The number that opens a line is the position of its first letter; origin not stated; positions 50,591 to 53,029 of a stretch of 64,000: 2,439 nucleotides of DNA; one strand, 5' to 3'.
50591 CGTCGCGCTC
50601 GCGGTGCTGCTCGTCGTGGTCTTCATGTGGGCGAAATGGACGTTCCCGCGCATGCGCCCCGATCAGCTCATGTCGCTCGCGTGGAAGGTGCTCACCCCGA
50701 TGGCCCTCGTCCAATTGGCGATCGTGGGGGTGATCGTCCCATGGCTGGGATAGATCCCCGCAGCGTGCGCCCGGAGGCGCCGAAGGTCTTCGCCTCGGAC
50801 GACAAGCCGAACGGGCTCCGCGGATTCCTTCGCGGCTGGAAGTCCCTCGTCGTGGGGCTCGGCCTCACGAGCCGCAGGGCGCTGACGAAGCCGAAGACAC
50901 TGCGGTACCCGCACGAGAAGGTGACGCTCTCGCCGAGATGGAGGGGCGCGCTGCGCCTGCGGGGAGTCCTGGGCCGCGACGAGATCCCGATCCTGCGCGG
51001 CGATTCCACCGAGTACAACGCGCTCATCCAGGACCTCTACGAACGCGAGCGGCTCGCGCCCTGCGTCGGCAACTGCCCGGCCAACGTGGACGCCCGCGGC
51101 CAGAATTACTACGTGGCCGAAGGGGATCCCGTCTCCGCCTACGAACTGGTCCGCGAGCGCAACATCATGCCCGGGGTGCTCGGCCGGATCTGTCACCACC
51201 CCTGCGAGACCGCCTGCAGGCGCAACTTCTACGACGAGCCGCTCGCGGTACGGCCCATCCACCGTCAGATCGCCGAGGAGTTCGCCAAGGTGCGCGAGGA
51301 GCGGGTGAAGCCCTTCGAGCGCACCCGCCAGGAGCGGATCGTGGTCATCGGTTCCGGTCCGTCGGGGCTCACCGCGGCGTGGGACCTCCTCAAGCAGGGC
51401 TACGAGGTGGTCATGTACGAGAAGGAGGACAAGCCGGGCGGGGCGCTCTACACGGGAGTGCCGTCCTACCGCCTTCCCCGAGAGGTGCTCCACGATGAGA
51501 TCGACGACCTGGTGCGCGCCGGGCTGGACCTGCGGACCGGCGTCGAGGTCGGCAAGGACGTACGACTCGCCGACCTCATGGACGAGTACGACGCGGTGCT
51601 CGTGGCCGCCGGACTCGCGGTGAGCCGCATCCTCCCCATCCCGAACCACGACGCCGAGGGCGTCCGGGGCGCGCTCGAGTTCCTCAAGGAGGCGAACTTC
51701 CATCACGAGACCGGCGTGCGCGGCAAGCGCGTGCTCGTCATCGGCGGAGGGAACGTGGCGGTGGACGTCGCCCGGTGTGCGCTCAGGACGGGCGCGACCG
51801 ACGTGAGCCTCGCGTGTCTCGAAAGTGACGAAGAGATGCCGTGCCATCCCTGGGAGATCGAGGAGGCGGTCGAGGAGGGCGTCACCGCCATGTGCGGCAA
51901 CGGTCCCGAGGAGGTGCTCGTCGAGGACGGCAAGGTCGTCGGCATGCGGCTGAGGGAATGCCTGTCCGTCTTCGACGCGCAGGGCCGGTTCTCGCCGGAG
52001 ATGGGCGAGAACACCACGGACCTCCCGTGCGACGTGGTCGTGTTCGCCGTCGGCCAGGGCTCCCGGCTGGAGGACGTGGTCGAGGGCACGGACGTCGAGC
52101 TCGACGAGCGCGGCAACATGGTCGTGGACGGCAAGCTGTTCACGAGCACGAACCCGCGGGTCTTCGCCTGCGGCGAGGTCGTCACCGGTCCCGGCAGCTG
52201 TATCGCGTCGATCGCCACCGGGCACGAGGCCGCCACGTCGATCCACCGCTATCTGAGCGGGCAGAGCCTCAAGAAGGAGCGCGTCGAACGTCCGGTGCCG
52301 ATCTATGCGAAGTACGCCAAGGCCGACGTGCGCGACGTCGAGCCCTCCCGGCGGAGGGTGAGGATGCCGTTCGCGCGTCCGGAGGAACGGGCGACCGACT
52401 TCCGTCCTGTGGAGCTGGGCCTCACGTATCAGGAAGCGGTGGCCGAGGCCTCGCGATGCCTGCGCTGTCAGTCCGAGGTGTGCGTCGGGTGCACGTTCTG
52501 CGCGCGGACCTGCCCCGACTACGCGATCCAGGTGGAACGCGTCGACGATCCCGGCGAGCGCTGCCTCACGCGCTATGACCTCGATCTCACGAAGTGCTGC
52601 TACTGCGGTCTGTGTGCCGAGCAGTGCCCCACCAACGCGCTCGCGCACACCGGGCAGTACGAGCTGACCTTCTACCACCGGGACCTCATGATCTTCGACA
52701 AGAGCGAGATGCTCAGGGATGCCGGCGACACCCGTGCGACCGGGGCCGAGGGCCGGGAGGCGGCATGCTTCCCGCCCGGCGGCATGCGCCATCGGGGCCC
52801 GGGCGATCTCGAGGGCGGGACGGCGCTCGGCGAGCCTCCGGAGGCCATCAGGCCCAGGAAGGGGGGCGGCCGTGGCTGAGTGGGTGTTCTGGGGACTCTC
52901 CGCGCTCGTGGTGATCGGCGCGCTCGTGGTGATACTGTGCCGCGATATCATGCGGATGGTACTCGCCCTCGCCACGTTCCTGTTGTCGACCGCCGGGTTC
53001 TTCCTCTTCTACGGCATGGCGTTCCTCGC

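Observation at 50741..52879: nuoI is one 712-codon gene with a ~500-aa GltD/NfnB-like NAD(P)H-flavoprotein module spliced into NuoI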

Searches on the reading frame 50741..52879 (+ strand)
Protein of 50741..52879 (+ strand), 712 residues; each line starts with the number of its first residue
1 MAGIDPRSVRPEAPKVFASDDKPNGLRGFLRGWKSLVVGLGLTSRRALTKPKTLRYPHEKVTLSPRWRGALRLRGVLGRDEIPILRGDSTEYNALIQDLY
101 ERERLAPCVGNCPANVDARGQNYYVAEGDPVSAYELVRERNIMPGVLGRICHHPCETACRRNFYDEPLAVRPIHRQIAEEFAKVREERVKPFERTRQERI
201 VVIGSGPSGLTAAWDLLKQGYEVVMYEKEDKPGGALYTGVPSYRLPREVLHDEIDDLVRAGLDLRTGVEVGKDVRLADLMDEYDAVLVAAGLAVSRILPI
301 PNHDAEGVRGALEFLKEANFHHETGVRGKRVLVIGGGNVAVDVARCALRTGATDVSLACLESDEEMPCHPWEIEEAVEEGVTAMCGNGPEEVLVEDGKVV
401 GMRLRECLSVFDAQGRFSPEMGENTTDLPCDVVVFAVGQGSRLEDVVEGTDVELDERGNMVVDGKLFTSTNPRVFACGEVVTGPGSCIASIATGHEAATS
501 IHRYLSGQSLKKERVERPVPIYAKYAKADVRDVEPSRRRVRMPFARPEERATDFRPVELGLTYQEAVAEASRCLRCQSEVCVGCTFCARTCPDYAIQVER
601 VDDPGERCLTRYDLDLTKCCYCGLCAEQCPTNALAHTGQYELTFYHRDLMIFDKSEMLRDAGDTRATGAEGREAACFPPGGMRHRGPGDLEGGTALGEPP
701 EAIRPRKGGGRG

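Call 3: search_protein_families(library=pfam, proteins=[window:50741-52879:+], max_evalue=0.001)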
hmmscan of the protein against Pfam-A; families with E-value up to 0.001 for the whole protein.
window:50741-52879:+ (712 aa): 19 families
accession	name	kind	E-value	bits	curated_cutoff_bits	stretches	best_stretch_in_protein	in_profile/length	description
PF07992.20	Pyr_redox_2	-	3.7e-30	105.8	26.1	1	199-494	2-291/291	Pyridine nucleotide-disulphide oxidoreductase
PF14691.11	Fer4_20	-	6.8e-14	52.1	25.8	2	106-183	30-110/113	Dihydroprymidine dehydrogenase domain II, 4Fe-4S cluster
PF13738.12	Pyr_redox_3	-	6.7e-11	42.4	30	2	178-230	144-197/305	Pyridine nucleotide-disulphide oxidoreductase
PF13450.12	NAD_binding_8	-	1.6e-10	41.5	21.9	1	202-240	1-39/68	NAD(P)-binding Rossmann-like domain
PF01266.30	DAO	-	5.6e-09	36.4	27.9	1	199-235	1-38/353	FAD dependent oxidoreductase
PF12838.12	Fer4_7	-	4.5e-07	30.7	27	1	581-633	2-52/52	4Fe-4S dicluster domain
PF00743.25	FMO-like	-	1.9e-06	27.1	22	1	282-350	138-205/532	Flavin-binding monooxygenase-like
PF00037.32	Fer4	-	4.9e-06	26.6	21.1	1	614-634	3-23/24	4Fe-4S binding domain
PF00070.33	Pyr_redox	-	8e-06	26.7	22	0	199-233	1-35/82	Pyridine nucleotide-disulphide oxidoreductase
PF13241.12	NAD_binding_7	-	9.3e-06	26.6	22.1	0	326-361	5-39/104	Putative NAD(P)-binding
PF00890.30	FAD_binding_2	-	1.9e-05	24.5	20.4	1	200-273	2-76/414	FAD binding domain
PF12831.13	FAD_oxidored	-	2.3e-05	24.3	27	1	200-239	2-41/416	FAD dependent oxidoreductase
PF01946.23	Thi4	-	3.8e-05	23.5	26.2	1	198-240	18-61/235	Thi4 family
PF03486.20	HI0933_like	-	3.9e-05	23.7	50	1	199-234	2-37/244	HI0933-like protein Rossmann domain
PF01593.30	Amino_oxidase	-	6.7e-05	22.8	19.8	1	208-238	2-32/443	Flavin containing amine oxidoreductase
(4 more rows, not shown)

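Call 4: find_homologous_proteins(query=window:50741-52879:+, max_evalue=1e-10)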
Query window:50741-52879:+ (712 aa): 4554 proteins with E <= 1e-10 among 8000 candidates; the best 120 are listed.
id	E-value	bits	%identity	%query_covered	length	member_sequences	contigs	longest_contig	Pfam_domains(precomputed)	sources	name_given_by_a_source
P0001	0.0e+0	1647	100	100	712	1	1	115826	PF00743.26,PF13241.13,PF13450.13,PF07992.21,PF00070.34,PF12838.13,PF12831.14,PF01266.31,PF14691.12,PF00890.31,PF00037.33,PF13738.13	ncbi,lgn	-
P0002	0.0e+0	1225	78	96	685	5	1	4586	PF01266.31,PF13450.13,PF14691.12,PF00890.31,PF07992.21,PF00070.34,PF00037.33,PF13738.13,PF12838.13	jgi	jgi:NADPH-dependent glutamate synthase beta subunit-like oxidoreductase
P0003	0.0e+0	1188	73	95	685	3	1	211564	PF13450.13,PF14691.12,PF07992.21,PF00070.34,PF00037.33,PF13738.13,PF12838.13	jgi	-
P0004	0.0e+0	1175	73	96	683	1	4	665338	PF00743.26,PF13241.13,PF13450.13,PF07992.21,PF00070.34,PF03486.21,PF12838.13,PF01266.31,PF14691.12,PF00037.33,PF13738.13,PF01262.28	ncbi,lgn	ncbi:MAG: hypothetical protein Kow0056_03540 [Coriobacteriia bacterium]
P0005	0.0e+0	1168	73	96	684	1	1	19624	PF01266.31,PF00743.26,PF13450.13,PF14691.12,PF07992.21,PF00070.34,PF00037.33,PF13738.13,PF12838.13,PF01262.28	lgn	-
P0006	0.0e+0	1163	72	95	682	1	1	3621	PF13450.13,PF14691.12,PF07992.21,PF00037.33,PF13738.13,PF12838.13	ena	-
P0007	0.0e+0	1150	75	92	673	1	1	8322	PF01266.31,PF00743.26,PF13450.13,PF14691.12,PF07992.21,PF00070.34,PF00037.33,PF13738.13,PF12838.13,PF01262.28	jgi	jgi:NADPH-dependent glutamate synthase beta subunit-like oxidoreductase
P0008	0.0e+0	1142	72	94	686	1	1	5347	PF01266.31,PF13450.13,PF14691.12,PF07992.21,PF00070.34,PF00037.33,PF13738.13,PF12838.13,PF01262.28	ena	-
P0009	0.0e+0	1110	73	92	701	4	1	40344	PF01266.31,PF13450.13,PF14691.12,PF07992.21,PF00070.34,PF00037.33,PF13738.13,PF12838.13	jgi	-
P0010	0.0e+0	1105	73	92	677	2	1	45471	PF01266.31,PF13450.13,PF14691.12,PF00890.31,PF07992.21,PF00070.34,PF00037.33,PF13738.13,PF13484.12,PF12838.13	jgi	jgi:NADPH-dependent glutamate synthase beta subunit-like oxidoreductase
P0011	0.0e+0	1105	72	92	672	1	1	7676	PF01266.31,PF13450.13,PF14691.12,PF07992.21,PF00070.34,PF00037.33,PF13738.13,PF13484.12,PF12838.13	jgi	jgi:NADPH-dependent glutamate synthase beta subunit-like oxidoreductase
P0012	0.0e+0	1105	72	92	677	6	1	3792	PF01266.31,PF13450.13,PF14691.12,PF00890.31,PF07992.21,PF00070.34,PF00037.33,PF13738.13,PF12838.13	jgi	jgi:NADPH-dependent glutamate synthase beta subunit-like oxidoreductase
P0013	0.0e+0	1104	72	92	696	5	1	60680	PF01266.31,PF13450.13,PF14691.12,PF07992.21,PF00070.34,PF00037.33,PF13738.13,PF12838.13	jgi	-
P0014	0.0e+0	1102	72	92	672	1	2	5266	PF13450.13,PF14691.12,PF07992.21,PF00070.34,PF00037.33,PF13738.13,PF13484.12,PF12838.13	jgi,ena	-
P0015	0.0e+0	1097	71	93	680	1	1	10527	PF01266.31,PF13450.13,PF14691.12,PF07992.21,PF00070.34,PF00037.33,PF13738.13,PF12838.13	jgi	jgi:NADPH-dependent glutamate synthase beta subunit-like oxidoreductase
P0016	0.0e+0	1088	70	94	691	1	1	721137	PF01266.31,PF00743.26,PF13450.13,PF14691.12,PF00890.31,PF07992.21,PF13738.13,PF12838.13,PF12831.14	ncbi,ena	-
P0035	0.0e+0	1063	70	92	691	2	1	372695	PF13450.13,PF14691.12,PF07992.21,PF00037.33,PF02826.26,PF13738.13,PF12838.13,PF13187.12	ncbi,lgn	-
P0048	0.0e+0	1053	68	93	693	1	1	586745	PF01266.31,PF13450.13,PF14691.12,PF07992.21,PF00070.34,PF00037.33,PF13738.13,PF12838.13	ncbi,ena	-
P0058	0.0e+0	1046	66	95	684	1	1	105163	PF01946.24,PF01266.31,PF13450.13,PF14691.12,PF07992.21,PF00070.34,PF02826.26,PF13738.13,PF12838.13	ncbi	-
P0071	0.0e+0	1039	67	92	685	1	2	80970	PF01946.24,PF01266.31,PF13450.13,PF14691.12,PF00890.31,PF07992.21,PF00070.34,PF00037.33,PF13738.13,PF12838.13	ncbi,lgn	-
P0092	0.0e+0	1031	67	94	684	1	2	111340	PF01266.31,PF13450.13,PF14691.12,PF07992.21,PF13738.13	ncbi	-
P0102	0.0e+0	1024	67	93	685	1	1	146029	PF01266.31,PF13450.13,PF14691.12,PF07992.21,PF00070.34,PF00037.33,PF13738.13,PF12838.13,PF01262.28,PF13187.12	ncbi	-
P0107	0.0e+0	1021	65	94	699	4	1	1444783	PF01946.24,PF01266.31,PF13241.13,PF13450.13,PF14691.12,PF07992.21,PF00070.34,PF00037.33,PF13738.13,PF12838.13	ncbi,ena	-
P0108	0.0e+0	1020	67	94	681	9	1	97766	PF01946.24,PF01266.31,PF13450.13,PF14691.12,PF00890.31,PF07992.21,PF00070.34,PF00037.33,PF13738.13,PF12838.13,PF12831.14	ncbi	-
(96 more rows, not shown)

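Call 12: find_related_loci(query=window:50741-52879:+, collection=genome_contigs, flank=10000)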
Query window:50741-52879:+ (712 aa) in genome_contigs; peptide patterns used: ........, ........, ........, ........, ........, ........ (x = any residue, [..] = any of these).
49 stretches matched a pattern; 13 encode a relative of the query (tblastn E <= 1e-3); 13 distinct loci.
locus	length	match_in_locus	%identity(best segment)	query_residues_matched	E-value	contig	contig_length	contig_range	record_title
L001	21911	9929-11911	70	16-675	0e+0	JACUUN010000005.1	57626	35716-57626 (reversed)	MAG: Coriobacteriia bacterium isolate Kmv32 NODE_188_length_57626_cov_8.726442, whole genome shotgun sequence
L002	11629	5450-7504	68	4-675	0e+0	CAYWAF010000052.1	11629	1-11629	MAG TPA_asm: uncultured Eubacteriales bacterium isolate SRP338002_co1_216 genome assembly, contig: NODE_5191_length_1162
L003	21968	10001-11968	69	16-671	0e+0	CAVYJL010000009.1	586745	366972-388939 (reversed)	MAG: uncultured Coriobacteriia bacterium isolate MFD01299.bin.2.183 genome assembly, contig: contig_59701, whole genome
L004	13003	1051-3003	71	19-668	0e+0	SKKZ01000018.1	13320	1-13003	MAG: Coriobacteriia bacterium isolate CSSed162cmA_190 CSSed16-2cmA-13992, whole genome shotgun sequence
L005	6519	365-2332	68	15-671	0e+0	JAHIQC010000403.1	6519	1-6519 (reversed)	MAG: Actinomycetota bacterium isolate KR13_S3.mb.94 KR13_S3.mb.94_k141_562221, whole genome shotgun sequence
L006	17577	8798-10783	68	19-679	0e+0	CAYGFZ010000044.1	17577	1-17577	MAG TPA_asm: uncultured Coriobacteriaceae bacterium isolate ERP113451_co2_321 genome assembly, contig: NODE_2112_length_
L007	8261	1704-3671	68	15-671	0e+0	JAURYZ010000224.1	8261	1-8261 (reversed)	MAG: Coriobacteriia bacterium isolate E2_metabat.bin.6 E2_k141_95483, whole genome shotgun sequence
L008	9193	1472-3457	68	19-679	0e+0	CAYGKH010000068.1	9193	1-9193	MAG TPA_asm: uncultured Coriobacteriaceae bacterium isolate ERP113451_co4_67 genome assembly, contig: NODE_5165_length_9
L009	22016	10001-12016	67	11-683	0e+0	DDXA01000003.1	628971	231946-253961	MAG TPA_asm: Actinobacteria bacterium UBA2272 UBA2272_contig_1205, whole genome shotgun sequence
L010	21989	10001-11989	66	3-671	0e+0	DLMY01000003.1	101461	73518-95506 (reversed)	MAG TPA_asm: Actinobacteria bacterium UBA7524 UBA7524_contig_1088, whole genome shotgun sequence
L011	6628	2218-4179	65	16-668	0e+0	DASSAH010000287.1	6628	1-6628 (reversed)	MAG TPA_asm: Coriobacteriia bacterium isolate SMAG_U15707 k141_143370, whole genome shotgun sequence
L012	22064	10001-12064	68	3-681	0e+0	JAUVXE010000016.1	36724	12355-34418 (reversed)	MAG: Coriobacteriia bacterium isolate CSMAG_1208 CSMAG_1208_k127_6558809_length_36724_cov_19.9973, whole genome shotgun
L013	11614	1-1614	68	141-678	0e+0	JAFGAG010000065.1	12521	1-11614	MAG: Coriobacteriia bacterium isolate Zod_maxbin.0135_3 k87_4259559, whole genome shotgun sequence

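Call 16: find_encoding_contigs(protein=P0001, flank=10000, max_places=3)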
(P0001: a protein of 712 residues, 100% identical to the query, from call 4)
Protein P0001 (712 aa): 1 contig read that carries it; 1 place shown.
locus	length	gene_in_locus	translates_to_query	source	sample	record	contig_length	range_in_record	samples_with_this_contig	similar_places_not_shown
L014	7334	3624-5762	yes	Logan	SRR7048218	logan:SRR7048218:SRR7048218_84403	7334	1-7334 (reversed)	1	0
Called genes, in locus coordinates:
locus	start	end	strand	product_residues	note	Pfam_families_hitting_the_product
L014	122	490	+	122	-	PF00507:Oxidored_q4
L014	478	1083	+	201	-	PF01058:Oxidored_q6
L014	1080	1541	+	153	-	PF00329:Complex1_30kDa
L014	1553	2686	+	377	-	PF00346:Complex1_49kDa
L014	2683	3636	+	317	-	PF00146:NADHdh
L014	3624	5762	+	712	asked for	PF14691:Fer4_20, PF13738:Pyr_redox_3 (faint), PF00070:Pyr_redox (faint), PF01266:DAO (weak), PF07992:Pyr_redox_2, PF13450:NAD_binding_8, PF12838:Fer4_7 (weak), PF00037:Fer4 (weak), +4 more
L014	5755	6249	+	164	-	PF00499:Oxidored_q3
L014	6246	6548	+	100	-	PF00420:Oxidored_q2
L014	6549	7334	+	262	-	?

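Call 18: search_solved_structures(query=window:50741-52879:+, max_evalue=0.001, show_alignments=0)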
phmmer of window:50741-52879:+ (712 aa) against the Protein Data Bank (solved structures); distinct sequences matched with E-value up to 0.001: 123 (the best 60 are shown).
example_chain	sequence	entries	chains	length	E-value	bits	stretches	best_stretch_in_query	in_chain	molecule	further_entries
9bov_A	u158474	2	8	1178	5.6e-90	305.6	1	103-630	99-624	Molybdopterin oxidoreductase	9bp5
8oh5_C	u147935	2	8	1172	6.5e-84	285.6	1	105-630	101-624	Formate dehydrogenase-O, major subunit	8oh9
9n5u_A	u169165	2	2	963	1.4e-77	264.6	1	90-627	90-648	NfnA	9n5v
4ylf_B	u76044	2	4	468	4.1e-73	249.9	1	107-508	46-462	Dihydropyrimidine dehydrogenase subunit A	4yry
5jca_L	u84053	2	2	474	2.9e-66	227.2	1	105-507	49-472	NADH-dependent Ferredoxin:NADP Oxidoreductase (NfnI) subunit alpha | NADH-dependent Ferredoxin:NADP Oxidoreductase subunit alpha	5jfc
5vj7_A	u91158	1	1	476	9.4e-64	218.9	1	105-507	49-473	Oxidoreductase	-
2vdc_G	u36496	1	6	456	3.8e-45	157.4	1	108-508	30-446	GLUTAMATE SYNTHASE [NADPH] SMALL CHAIN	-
6s6s_G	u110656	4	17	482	1.2e-44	155.8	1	108-508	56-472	Glutamate synthase [NADPH] small chain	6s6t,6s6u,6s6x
7mfm_I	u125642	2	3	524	6.3e-36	126.9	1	123-510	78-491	Glutamate synthase (NADPH) small chain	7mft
7m31_A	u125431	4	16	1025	1.2e-24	89.6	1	106-534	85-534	Dihydropyrimidine dehydrogenase [NADP(+)]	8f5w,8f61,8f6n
1h7x_A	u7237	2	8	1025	1.5e-24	89.4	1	106-534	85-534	DIHYDROPYRIMIDINE DEHYDROGENASE | Dihydropyrimidine dehydrogenase [NADP(+)]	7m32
1gt8_A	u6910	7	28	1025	2.1e-24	88.8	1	106-534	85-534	DIHYDROPYRIMIDINE DEHYDROGENASE | Dihydropyrimidine dehydrogenase [NADP(+)]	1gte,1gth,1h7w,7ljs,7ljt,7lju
7v2c_B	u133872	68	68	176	1e-21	80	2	577-662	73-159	NADH dehydrogenase [ubiquinone] iron-sulfur protein 8, mitochondrial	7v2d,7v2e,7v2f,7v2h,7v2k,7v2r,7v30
5lc5_I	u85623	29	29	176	1.3e-21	79.6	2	577-662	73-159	NADH dehydrogenase [ubiquinone] iron-sulfur protein 8, mitochondrial | Mitochondrial complex I, TYKY subunit | NADH:ubiquinone oxidoreductase core subunit S8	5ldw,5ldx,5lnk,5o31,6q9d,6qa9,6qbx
6g2j_I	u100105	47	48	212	1.7e-21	79.2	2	578-662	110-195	NADH dehydrogenase [ubiquinone] iron-sulfur protein 8, mitochondrial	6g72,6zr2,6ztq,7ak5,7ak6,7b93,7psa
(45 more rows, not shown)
